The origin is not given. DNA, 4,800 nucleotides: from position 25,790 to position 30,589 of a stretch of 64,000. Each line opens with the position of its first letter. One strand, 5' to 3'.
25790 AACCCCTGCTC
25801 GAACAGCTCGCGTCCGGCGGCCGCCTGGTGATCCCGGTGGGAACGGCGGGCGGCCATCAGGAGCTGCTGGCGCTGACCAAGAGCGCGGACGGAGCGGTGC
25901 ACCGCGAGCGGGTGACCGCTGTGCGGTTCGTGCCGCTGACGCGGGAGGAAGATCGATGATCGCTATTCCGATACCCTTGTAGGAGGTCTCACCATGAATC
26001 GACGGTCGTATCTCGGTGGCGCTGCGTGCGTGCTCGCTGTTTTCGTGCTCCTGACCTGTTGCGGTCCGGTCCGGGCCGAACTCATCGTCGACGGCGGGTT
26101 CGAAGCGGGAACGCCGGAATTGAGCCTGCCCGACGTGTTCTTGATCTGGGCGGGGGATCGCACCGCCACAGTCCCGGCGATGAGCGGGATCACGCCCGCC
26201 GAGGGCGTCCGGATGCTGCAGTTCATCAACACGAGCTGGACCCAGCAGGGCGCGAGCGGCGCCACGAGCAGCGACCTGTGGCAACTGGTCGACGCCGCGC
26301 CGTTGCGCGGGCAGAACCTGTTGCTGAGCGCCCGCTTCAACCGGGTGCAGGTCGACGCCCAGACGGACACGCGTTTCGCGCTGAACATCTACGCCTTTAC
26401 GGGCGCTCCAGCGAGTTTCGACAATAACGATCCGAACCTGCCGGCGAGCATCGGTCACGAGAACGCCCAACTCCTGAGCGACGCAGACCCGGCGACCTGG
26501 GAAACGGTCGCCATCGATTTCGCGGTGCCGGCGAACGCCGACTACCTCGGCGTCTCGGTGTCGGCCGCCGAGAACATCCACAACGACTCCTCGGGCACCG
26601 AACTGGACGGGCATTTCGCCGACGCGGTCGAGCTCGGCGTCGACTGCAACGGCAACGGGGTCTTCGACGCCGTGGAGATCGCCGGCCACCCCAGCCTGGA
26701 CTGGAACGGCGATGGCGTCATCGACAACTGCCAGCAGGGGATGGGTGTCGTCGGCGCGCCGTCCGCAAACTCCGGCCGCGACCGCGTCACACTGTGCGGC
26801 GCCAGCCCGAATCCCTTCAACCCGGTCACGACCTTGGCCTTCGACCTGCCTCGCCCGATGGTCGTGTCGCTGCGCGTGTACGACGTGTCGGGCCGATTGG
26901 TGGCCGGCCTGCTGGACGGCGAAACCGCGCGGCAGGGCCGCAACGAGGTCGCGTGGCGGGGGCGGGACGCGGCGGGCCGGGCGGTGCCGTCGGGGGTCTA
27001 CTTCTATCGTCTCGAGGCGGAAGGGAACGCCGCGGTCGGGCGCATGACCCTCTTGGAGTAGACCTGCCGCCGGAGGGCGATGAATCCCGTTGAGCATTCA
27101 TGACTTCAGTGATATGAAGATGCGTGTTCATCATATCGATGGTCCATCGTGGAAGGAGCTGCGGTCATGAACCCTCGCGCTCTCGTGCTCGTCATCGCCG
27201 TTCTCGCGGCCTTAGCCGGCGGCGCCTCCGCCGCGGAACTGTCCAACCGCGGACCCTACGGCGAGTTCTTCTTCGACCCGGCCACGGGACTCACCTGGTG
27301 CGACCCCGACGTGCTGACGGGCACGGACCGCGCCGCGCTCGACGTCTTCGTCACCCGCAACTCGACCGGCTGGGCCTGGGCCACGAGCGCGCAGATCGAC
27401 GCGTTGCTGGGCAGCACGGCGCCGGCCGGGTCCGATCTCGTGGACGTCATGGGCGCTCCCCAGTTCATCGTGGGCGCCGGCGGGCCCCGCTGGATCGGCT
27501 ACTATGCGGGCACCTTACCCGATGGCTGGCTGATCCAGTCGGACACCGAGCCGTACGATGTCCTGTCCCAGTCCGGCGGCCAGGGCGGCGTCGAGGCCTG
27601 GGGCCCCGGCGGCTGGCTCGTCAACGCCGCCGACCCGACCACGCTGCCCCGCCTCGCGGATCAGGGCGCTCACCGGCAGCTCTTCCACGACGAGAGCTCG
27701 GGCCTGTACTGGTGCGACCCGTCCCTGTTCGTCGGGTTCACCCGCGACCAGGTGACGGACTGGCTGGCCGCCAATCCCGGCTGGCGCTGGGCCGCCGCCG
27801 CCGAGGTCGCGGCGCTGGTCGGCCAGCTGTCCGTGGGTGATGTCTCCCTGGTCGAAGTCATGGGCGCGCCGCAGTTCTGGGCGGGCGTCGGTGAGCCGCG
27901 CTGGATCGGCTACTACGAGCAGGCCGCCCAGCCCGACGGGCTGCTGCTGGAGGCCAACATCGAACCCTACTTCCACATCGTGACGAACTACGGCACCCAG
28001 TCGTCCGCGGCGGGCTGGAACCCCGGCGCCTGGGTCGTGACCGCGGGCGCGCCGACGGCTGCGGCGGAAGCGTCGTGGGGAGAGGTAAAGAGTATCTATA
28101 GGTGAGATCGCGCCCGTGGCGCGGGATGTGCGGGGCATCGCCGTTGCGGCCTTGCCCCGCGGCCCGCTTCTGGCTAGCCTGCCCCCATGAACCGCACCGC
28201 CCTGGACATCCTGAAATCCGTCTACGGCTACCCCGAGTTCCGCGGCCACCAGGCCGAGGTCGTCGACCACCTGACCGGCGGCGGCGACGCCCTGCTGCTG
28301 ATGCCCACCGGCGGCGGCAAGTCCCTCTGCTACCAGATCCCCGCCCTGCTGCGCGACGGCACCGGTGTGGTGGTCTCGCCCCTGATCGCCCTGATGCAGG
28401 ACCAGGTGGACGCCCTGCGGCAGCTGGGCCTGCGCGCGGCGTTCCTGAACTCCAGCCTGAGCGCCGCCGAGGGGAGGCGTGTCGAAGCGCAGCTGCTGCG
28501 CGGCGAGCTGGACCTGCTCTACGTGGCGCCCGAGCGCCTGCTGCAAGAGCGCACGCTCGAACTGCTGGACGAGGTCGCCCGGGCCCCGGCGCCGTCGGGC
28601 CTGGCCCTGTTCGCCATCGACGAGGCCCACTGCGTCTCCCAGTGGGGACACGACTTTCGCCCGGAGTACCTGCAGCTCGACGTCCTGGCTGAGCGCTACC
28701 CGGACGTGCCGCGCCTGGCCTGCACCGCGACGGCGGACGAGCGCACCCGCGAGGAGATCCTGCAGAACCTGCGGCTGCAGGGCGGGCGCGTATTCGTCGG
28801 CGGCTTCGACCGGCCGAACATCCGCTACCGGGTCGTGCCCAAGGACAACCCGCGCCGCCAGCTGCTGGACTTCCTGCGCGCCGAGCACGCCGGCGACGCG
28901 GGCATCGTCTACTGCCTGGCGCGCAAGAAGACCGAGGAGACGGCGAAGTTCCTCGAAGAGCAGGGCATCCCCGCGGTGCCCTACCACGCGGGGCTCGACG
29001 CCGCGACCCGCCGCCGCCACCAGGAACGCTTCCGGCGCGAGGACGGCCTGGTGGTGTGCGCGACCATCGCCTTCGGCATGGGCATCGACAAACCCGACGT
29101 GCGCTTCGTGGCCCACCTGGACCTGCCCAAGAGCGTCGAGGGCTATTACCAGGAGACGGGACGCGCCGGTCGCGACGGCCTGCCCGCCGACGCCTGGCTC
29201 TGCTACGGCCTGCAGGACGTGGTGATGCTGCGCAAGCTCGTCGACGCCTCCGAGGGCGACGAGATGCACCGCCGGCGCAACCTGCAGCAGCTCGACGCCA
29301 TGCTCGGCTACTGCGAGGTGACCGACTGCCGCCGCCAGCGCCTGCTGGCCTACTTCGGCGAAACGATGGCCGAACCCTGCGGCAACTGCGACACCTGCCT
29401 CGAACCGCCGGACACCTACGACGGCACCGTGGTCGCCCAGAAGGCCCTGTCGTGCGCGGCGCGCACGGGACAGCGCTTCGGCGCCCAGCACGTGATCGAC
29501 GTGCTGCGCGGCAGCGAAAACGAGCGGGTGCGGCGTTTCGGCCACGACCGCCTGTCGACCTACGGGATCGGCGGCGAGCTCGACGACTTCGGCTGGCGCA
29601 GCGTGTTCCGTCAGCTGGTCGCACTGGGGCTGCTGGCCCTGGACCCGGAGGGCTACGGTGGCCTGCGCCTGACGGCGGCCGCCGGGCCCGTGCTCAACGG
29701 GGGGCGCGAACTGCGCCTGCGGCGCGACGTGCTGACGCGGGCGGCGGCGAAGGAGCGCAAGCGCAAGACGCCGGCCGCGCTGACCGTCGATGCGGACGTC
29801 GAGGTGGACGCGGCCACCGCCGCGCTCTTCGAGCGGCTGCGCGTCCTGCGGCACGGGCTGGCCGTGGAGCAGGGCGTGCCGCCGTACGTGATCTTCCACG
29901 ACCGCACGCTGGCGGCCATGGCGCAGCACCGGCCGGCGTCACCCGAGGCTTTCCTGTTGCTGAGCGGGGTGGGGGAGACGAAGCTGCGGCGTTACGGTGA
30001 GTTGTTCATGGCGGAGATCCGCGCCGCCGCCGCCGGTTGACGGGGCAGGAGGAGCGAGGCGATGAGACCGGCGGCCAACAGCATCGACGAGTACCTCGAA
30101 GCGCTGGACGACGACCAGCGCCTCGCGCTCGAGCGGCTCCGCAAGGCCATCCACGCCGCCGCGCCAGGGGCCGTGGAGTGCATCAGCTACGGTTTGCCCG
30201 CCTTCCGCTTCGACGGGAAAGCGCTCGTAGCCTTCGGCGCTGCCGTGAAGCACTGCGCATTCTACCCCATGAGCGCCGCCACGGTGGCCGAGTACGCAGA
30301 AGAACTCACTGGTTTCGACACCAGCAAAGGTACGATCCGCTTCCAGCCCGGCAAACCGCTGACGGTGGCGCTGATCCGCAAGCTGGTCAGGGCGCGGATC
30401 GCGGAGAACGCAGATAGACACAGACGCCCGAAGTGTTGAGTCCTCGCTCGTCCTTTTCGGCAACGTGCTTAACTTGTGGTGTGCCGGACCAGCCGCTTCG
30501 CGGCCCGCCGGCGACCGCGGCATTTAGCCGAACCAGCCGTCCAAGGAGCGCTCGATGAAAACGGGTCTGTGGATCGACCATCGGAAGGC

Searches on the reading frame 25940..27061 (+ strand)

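Call 22: search_protein_families(library=pfam, proteins=[window:25940-27061:+], max_evalue=0.001)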
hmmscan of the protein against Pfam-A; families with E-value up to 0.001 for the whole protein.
window:25940-27061:+ (373 aa): 1 family
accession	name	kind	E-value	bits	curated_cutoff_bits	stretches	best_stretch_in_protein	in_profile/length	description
PF13860.13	FlgD_ig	-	1.7e-07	31.6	27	1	299-361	14-76/79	FlgD Ig-like domain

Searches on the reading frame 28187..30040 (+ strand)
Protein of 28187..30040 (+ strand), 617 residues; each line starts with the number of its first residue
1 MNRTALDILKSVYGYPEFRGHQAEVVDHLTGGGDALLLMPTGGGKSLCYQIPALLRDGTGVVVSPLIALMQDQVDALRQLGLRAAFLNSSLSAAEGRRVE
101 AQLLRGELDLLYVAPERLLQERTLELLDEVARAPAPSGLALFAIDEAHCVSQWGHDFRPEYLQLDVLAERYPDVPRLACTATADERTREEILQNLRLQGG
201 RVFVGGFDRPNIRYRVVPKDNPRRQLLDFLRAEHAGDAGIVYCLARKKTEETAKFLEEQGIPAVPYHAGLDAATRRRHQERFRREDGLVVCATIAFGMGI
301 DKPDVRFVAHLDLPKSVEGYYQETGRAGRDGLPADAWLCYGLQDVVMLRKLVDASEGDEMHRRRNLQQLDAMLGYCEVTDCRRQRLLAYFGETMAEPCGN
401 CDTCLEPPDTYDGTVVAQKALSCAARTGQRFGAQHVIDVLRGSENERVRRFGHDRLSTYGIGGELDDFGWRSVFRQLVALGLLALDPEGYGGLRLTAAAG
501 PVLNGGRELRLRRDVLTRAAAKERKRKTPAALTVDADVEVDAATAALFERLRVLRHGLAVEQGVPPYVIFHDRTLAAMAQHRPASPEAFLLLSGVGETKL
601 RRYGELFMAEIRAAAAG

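Call 22: search_protein_families(library=pfam, proteins=[window:28187-30040:+], max_evalue=0.001)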
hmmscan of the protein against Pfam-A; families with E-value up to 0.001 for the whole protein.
window:28187-30040:+ (617 aa): 5 families
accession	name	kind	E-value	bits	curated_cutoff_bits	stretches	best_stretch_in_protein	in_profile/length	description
PF09382.16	RQC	-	3.2e-37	127.3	23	1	407-517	1-111/114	RQC domain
PF00270.35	DEAD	-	3e-23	82.8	26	1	21-189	3-165/167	DEAD/DEAH box helicase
PF16124.10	RecQ_Zn_bind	-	3.3e-21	76.2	25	1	343-405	2-66/66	RecQ zinc-binding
PF00570.28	HRDC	-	8.1e-21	74.2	23.8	1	546-611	3-68/68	HRDC domain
PF00271.37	Helicase_C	-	8.4e-20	71.5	23.5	1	225-331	5-110/110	Helicase conserved C-terminal domain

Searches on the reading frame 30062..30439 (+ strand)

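Call 22: search_protein_families(library=pfam, proteins=[window:30062-30439:+], max_evalue=0.001)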
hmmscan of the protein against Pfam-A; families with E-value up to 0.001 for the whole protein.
window:30062-30439:+ (125 aa): 1 family
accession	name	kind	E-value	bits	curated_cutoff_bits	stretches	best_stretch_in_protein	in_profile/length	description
PF08818.16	DUF1801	-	7.8e-16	58.7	27.2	1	21-113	3-85/85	Domain of unknown function (DU1801)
